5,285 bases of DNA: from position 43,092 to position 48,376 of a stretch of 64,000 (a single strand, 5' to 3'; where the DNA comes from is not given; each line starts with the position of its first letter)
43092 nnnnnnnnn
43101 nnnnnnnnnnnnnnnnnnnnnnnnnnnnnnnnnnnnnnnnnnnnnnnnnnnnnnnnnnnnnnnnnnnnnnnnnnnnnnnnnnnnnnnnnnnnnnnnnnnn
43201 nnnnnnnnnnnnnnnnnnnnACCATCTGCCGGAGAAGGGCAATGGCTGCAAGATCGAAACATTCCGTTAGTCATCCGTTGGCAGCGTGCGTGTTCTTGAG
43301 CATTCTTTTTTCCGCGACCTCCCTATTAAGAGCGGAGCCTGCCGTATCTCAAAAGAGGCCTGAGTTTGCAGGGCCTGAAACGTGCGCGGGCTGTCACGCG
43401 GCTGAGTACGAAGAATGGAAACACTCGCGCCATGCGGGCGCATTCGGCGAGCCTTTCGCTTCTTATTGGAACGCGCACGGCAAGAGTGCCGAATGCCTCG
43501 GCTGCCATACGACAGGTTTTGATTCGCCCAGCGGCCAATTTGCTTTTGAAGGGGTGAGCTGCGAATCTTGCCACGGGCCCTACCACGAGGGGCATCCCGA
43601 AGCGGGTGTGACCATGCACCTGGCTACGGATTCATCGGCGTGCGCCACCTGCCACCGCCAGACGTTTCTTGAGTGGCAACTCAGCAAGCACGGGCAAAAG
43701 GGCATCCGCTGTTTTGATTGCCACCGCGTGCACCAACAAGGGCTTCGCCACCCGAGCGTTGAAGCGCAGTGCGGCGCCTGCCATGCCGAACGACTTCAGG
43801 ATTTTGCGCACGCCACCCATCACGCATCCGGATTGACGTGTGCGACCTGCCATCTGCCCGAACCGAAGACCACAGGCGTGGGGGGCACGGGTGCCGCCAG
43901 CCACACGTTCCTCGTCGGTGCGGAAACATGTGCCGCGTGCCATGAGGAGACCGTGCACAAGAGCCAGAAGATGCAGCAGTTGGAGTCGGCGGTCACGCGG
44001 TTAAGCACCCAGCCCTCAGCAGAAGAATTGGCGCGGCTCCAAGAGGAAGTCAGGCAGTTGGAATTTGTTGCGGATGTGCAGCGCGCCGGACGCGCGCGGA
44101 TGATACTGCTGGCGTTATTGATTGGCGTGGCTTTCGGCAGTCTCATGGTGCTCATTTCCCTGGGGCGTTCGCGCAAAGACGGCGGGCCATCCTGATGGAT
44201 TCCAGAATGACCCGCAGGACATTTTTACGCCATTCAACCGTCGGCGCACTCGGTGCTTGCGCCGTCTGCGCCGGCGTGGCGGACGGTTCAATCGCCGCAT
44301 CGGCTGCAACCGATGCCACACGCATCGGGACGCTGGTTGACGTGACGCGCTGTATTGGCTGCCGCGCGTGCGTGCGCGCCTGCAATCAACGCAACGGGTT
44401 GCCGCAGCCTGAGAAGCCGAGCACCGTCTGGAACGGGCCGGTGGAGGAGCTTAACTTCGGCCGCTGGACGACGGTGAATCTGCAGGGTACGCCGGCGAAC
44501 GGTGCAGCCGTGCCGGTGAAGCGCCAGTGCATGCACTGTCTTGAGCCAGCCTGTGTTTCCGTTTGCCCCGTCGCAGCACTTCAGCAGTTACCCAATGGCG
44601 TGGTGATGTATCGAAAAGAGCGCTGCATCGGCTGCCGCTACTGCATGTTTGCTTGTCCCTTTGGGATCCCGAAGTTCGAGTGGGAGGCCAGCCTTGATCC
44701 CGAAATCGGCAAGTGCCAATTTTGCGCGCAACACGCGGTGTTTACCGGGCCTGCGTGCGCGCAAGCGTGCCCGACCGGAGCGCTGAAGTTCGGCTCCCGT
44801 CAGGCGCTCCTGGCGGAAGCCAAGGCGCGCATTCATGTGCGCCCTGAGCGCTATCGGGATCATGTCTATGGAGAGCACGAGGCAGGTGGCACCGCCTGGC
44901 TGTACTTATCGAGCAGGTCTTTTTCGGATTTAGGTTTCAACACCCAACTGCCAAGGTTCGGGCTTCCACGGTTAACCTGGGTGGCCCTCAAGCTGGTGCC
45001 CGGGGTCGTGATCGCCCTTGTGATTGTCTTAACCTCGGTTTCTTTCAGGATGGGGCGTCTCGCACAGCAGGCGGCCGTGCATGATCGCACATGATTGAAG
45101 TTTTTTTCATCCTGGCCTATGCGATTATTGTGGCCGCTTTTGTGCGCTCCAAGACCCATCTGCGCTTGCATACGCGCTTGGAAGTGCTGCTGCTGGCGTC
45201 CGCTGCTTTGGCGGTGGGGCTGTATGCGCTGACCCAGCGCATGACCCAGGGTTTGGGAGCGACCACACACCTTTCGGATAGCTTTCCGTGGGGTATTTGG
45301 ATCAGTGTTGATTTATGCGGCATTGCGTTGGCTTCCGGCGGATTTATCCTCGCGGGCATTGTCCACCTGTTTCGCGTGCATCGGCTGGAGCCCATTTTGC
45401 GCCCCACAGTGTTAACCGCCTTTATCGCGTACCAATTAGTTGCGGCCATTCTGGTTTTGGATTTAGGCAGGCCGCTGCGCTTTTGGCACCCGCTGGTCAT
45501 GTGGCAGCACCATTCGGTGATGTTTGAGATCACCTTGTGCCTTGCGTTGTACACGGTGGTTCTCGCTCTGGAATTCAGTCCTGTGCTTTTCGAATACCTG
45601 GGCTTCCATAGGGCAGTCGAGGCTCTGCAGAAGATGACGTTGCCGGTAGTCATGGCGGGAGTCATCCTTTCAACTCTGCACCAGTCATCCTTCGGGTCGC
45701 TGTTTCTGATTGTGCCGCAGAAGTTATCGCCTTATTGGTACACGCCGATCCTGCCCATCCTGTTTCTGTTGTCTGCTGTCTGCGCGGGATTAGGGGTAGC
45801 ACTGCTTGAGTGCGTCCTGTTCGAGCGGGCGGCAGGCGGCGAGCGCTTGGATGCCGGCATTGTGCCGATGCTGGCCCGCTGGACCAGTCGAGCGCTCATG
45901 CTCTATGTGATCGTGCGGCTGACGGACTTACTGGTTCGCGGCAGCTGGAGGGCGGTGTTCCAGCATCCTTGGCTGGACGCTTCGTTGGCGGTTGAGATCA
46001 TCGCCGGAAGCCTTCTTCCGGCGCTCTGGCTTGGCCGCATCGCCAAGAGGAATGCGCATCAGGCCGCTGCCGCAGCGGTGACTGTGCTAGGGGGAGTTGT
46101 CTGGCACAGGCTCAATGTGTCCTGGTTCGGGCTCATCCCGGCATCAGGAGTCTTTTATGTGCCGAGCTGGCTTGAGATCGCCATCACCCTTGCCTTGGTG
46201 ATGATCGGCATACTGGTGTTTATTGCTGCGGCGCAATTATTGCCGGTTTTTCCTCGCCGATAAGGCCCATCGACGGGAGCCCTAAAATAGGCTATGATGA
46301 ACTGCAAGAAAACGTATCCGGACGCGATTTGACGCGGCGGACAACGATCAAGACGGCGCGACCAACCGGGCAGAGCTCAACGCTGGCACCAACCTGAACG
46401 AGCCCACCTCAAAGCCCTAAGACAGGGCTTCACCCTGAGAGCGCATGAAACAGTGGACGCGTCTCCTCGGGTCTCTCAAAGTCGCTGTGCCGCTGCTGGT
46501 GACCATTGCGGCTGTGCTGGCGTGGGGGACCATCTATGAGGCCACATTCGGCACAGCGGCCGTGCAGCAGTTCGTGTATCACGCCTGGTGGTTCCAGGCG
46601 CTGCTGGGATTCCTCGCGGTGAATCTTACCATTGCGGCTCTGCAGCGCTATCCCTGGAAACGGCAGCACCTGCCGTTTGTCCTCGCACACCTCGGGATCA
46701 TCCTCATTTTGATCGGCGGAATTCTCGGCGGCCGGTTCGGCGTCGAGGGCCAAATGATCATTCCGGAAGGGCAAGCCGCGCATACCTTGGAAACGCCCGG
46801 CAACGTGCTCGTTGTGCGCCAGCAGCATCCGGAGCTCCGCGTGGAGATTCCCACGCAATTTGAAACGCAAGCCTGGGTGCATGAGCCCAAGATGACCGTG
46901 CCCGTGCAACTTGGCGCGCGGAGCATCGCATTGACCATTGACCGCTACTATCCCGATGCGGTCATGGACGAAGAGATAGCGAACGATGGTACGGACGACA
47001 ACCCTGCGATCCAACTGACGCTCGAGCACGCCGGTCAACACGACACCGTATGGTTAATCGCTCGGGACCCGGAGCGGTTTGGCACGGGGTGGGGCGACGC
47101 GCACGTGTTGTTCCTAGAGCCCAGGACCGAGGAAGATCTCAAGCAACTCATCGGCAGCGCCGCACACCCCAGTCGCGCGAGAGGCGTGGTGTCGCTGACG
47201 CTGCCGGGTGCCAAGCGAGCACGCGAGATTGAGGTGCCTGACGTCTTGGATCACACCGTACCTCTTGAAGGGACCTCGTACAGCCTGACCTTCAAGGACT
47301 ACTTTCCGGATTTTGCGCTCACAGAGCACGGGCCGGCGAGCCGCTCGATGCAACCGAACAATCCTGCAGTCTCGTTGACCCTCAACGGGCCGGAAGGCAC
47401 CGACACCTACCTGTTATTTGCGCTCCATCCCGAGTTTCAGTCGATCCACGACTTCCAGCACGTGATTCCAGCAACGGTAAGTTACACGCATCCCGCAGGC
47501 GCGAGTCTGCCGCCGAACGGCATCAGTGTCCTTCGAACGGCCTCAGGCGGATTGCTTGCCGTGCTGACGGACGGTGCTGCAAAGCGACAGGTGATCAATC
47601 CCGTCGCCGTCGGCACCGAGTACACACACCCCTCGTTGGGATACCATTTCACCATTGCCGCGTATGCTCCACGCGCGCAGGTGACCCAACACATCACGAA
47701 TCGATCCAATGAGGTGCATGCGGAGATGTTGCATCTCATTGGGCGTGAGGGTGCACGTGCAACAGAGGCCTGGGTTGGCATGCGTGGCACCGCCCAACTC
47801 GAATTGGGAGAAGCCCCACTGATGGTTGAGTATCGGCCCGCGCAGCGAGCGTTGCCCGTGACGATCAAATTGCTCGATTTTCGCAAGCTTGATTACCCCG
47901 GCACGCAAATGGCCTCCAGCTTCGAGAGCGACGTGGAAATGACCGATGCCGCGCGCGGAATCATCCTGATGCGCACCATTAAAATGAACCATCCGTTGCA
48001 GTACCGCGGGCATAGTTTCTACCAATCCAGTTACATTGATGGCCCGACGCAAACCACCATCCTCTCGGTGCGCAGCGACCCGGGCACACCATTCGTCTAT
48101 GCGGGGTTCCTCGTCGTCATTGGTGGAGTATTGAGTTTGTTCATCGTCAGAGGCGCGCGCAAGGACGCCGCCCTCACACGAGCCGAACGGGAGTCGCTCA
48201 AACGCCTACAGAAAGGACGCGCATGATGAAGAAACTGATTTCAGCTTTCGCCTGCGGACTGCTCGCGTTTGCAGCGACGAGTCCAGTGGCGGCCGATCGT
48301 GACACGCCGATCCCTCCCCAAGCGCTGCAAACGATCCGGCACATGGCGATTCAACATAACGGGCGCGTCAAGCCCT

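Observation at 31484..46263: Thirteen-gene, tightly coupled operon stacking five different quinone-pool interfaces with 40 c-type hemes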

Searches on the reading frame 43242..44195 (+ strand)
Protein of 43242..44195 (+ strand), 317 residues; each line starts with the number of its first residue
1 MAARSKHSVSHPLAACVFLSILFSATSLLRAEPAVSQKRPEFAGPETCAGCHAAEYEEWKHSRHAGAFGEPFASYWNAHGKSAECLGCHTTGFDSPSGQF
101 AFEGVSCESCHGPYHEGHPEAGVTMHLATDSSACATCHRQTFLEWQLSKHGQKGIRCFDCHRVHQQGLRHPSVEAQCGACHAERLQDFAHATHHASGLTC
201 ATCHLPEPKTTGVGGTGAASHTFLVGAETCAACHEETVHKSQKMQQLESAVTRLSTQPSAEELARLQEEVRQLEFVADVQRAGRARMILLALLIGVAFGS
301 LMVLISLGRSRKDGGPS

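Call 7: search_protein_families(library=pfam, proteins=[window:43242-44195:+], max_evalue=0.01)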
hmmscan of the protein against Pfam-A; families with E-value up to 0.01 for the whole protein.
window:43242-44195:+ (317 aa): 6 families
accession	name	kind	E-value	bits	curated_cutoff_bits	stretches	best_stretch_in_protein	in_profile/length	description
PF13435.11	Cytochrome_C554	-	5.6e-14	53.3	20.8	1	47-112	1-84/84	Cytochrome c554 and c-prime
PF14522.11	Cytochrome_C7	-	1.8e-09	37.7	24.8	2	187-243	2-57/67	Cytochrome c7 and related cytochrome c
PF09699.15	Paired_CXXCH_1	-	1.1e-07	31.9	20.6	0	105-140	7-38/41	Doubled CXXCH motif (Paired_CXXCH_1)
PF14537.11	Cytochrom_c3_2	-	2e-07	31.8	25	1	79-140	2-66/79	Cytochrome c3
PF02335.20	Cytochrom_C552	-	2.5e-06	27.2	24.1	1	188-270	235-318/438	Cytochrome c552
PF22113.1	Mtrc-MtrF_II-IV_dom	-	0.00048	20.1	30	0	174-209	6-40/176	Outer membrane cytochrome MtrC/MtrF-like, domains II/IV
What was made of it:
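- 43242..44195 (+): g11: octaheme cytochrome c with a C-terminal TM anchor. Pfam Cytochrome_C554 E = 5.6e-14 (call 7).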

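Call 40: search_protein_families(library=ncbifam, proteins=[window:43242-44195:+], max_evalue=0.01)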
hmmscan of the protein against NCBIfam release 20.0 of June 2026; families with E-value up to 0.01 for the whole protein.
window:43242-44195:+ (317 aa): 7 families
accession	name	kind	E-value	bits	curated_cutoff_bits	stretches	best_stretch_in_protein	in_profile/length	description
NF041198.1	UshA_like_PCGU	equivalog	5.1e-15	55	275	1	35-140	398-510/519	UshA-like (seleno)protein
NF041028.1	decahem_GSU2203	exception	1.3e-14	54.1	325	2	105-208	68-185/317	GSU2203 family decaheme c-type cytochrome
TIGR03508.1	decahem_SO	subfamily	5.2e-14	52.3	192.2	2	128-237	67-177/258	DmsE family decaheme c-type cytochrome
TIGR03153.1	cytochr_NrfH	equivalog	2.4e-08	34.2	134.2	1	125-181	22-78/138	cytochrome c nitrite reductase small subunit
NF040886.1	cyt_C_like_Sec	equivalog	0.00089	17.9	250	0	130-207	44-114/423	multiheme c-type cytochrome (seleno)protein ExtKL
NF043010.1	Cyt554_Nsmonas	equivalog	0.00097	18.6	400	1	28-116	16-123/238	cytochrome c-550 CycA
NF047727.1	4hemeCytCCctA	equivalog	0.0076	16.4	180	0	78-139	33-88/109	tetraheme c-type cytochrome CctA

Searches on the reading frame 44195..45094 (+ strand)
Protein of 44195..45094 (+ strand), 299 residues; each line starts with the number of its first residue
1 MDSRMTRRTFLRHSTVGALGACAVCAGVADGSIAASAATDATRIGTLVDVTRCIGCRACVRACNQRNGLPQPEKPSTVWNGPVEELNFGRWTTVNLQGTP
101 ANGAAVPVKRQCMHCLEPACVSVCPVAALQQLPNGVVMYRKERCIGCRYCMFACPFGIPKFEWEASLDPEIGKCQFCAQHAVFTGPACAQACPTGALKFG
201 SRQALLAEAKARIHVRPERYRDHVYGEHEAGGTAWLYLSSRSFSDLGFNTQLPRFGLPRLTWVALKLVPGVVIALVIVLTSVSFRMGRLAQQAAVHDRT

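Call 7: search_protein_families(library=pfam, proteins=[window:44195-45094:+], max_evalue=0.01)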
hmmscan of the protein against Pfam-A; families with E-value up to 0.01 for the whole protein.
window:44195-45094:+ (299 aa): 11 families
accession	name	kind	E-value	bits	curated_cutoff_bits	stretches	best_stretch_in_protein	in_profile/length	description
PF13247.11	Fer4_11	-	1.2e-17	64.4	26.2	1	109-202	7-100/100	4Fe-4S dicluster domain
PF12838.12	Fer4_7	-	1.2e-12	48.6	27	3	111-158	1-52/52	4Fe-4S dicluster domain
PF13237.11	Fer4_10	-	1.9e-11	44.1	25.5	2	48-125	4-53/53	4Fe-4S dicluster domain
PF13187.11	Fer4_9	-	1.4e-10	41.4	27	2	143-196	1-51/52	4Fe-4S dicluster domain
PF00037.32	Fer4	-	1.5e-08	34.6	21.1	2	140-158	4-22/24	4Fe-4S binding domain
PF12797.12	Fer4_2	-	3e-08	33.5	24.5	2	137-156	3-22/22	4Fe-4S binding domain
PF12837.12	Fer4_6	-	1.2e-07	31.8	25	2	140-158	5-23/24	4Fe-4S binding domain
PF25160.1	LdpA_Fe-S-bd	-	1.6e-05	25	27.6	1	114-157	4-41/49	LdpA Fe-S cluster-binding domain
PF14697.11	Fer4_21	-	3.5e-05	24.3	35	1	110-156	6-53/59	4Fe-4S dicluster domain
PF13484.11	Fer4_16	-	8.8e-05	23.6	30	0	187-202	7-21/66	4Fe-4S double cluster binding domain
PF13534.11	Fer4_17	-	0.00075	20.4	22.2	0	143-157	1-15/61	4Fe-4S dicluster domain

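Call 40: search_protein_families(library=ncbifam, proteins=[window:44195-45094:+], max_evalue=0.01)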
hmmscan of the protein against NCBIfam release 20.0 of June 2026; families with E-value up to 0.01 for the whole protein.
window:44195-45094:+ (299 aa): 52 families (the best 25 are shown)
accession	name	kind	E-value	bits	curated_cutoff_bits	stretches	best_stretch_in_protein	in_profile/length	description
NF045715.1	sulf_resp_HmcB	equivalog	1.2e-78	264.3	420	1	7-296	2-291/307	sulfate respiration complex iron-sulfur protein HmcB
NF008134.0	PRK10882.1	equivalog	1.1e-65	221.9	263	1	5-249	2-276/329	hydrogenase 2 operon protein HybA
TIGR01582.1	FDH-beta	equivalog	1.1e-40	139.5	334.7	1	34-242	12-224/283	formate dehydrogenase subunit beta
NF045797.1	DsrO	equivalog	1.7e-31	109.5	200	1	5-202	3-202/235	sulfate reduction electron transfer complex DsrMKJOP subunit DsrO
TIGR02951.1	DMSO_dmsB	equivalog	7.8e-30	104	214.1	1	44-205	2-156/161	DMSO/selenate family reductase complex B subunit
TIGR03149.1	cyt_nit_nrfC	equivalog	2e-26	92.7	377.6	1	6-224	3-205/225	cytochrome c nitrite reductase Fe-S protein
NF011569.0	PRK14993.1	equivalog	1.1e-25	90.5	416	1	5-201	3-187/244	tetrathionate reductase subunit TtrB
NF038355.1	FDH3_beta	equivalog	6.7e-23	81.6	240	1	44-179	3-123/180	formate dehydrogenase FDH3 subunit beta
NF041782.1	mnquin_red_QrcC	equivalog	8.2e-23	81.3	400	1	45-168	2-125/239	menaquinone reductase iron-sulfur cluster-binding subunit QrcC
NF009408.0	PRK12769.1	equivalog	1.3e-18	66.5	1003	1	111-214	55-159/659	formate-dependent uric acid utilization protein AegA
NF041715.1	arsenate_red_ArrB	equivalog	3.6e-17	62.7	450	2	43-162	2-107/233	arsenate respiratory reductase iron-sulfur subunit ArrB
NF007382.0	PRK09898.1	equivalog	4.1e-15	55.8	213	1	109-199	120-200/208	ferredoxin-like protein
NF009451.0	PRK12809.1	equivalog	4.7e-15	54.9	1154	1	49-204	8-141/639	formate-dependent uric acid utilization protein YgfT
TIGR03478.1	DMSO_red_II_bet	subfamily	1e-14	54.2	480.7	1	97-202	116-220/321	DMSO reductase family type II enzyme, iron-sulfur subunit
NF007658.0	PRK10330.1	equivalog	1.1e-13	51.1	260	1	103-205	49-160/181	electron transport protein HydN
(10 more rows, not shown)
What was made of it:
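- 44195..45094 (+): g12: Tat-exported FeS protein with a C-terminal TM anchor, HmcB/HybA-like. NCBIfam HmcB scores 264 bits (cutoff 420) and HybA 222 bits (cutoff 263) (call 40).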

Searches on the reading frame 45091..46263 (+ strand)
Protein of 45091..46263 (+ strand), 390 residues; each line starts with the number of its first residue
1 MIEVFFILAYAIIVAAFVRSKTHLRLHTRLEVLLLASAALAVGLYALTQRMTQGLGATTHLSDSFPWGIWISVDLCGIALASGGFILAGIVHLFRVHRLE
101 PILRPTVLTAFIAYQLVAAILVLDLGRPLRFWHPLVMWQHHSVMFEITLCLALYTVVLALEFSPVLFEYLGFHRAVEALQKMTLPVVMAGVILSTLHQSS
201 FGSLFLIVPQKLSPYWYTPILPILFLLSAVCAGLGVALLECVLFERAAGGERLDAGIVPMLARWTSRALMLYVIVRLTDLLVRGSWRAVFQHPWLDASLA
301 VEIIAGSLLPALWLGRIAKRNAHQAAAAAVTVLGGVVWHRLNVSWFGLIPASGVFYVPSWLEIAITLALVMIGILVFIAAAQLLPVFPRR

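Call 7: search_protein_families(library=pfam, proteins=[window:45091-46263:+], max_evalue=0.01)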
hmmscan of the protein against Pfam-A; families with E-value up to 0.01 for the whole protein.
window:45091-46263:+ (390 aa): 1 family
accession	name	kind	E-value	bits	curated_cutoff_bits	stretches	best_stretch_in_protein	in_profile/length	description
PF03916.19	NrfD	-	2.4e-21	77.1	25.8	1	61-343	5-304/313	Polysulphide reductase, NrfD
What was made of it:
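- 45091..46263 (+): g13: NrfD-family membrane subunit, HmcC/HybB-like. Pfam NrfD E = 2.4e-21 (call 7).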

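Call 34: search_solved_structures(query=window:45091-46263:+, max_evalue=0.1)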
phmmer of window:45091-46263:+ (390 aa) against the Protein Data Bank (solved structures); distinct sequences matched with E-value up to 0.1: 0.
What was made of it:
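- Tried and rejected: g13 has no sequence match in the PDB (call 34).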

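Call 40: search_protein_families(library=ncbifam, proteins=[window:45091-46263:+], max_evalue=0.01)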
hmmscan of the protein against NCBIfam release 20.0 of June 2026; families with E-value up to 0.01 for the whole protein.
window:45091-46263:+ (390 aa): 5 families
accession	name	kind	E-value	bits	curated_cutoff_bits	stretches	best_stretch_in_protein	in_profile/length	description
NF045714.1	sulf_resp_HmcC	equivalog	2e-77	261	550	1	34-387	6-368/376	sulfate respiration complex protein HmcC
NF008133.1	PRK10881.1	equivalog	1.1e-73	248.9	450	1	34-389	17-376/377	Ni/Fe-hydrogenase cytochrome b subunit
NF041784.1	mnquin_red_QrcD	equivalog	5.6e-38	131.3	570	1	31-389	20-403/408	menaquinone reductase integral membrane subunit QrcD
NF045798.1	DsrP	equivalog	7.2e-11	42.1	350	1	35-379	18-335/346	sulfate reduction electron transfer complex DsrMKJOP subunit DsrP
TIGR03148.1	cyt_nit_nrfD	equivalog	8.5e-08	31.8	347.6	1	63-248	6-204/316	cytochrome c nitrite reductase subunit NrfD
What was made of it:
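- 45091..46263 (+): NCBIfam HmcC scores 261 bits (cutoff 550) and HybB 249 bits (cutoff 450) (call 40).
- On Alternative complex III: No gene between g4 and g6 other than g5. g13 is HmcC/HybB-like and found no PDB sequence match, ActF chains included (calls 34, 40).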

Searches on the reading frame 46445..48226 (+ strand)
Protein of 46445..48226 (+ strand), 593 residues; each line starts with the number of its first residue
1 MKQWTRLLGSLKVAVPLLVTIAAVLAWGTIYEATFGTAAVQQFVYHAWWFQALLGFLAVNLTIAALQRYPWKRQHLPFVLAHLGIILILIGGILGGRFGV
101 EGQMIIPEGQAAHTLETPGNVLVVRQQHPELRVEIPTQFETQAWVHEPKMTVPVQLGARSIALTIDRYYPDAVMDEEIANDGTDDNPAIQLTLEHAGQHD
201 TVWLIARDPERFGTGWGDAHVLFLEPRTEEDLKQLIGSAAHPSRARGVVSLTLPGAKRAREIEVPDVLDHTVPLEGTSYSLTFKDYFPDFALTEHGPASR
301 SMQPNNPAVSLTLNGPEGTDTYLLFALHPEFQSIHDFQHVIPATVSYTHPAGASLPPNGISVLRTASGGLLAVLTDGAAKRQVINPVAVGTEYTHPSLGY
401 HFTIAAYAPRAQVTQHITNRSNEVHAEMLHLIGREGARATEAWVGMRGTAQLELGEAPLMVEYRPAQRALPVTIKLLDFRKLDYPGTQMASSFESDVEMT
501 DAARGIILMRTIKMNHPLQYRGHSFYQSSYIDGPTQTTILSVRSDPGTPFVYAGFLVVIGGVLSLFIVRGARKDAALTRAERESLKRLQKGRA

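Call 7: search_protein_families(library=pfam, proteins=[window:46445-48226:+], max_evalue=0.01)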
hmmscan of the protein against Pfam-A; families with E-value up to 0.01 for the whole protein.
window:46445-48226:+ (593 aa): 1 family
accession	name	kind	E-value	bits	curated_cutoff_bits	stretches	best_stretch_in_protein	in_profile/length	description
PF05140.19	ResB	-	8e-32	111.1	24.6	4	439-534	169-269/486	ResB-like family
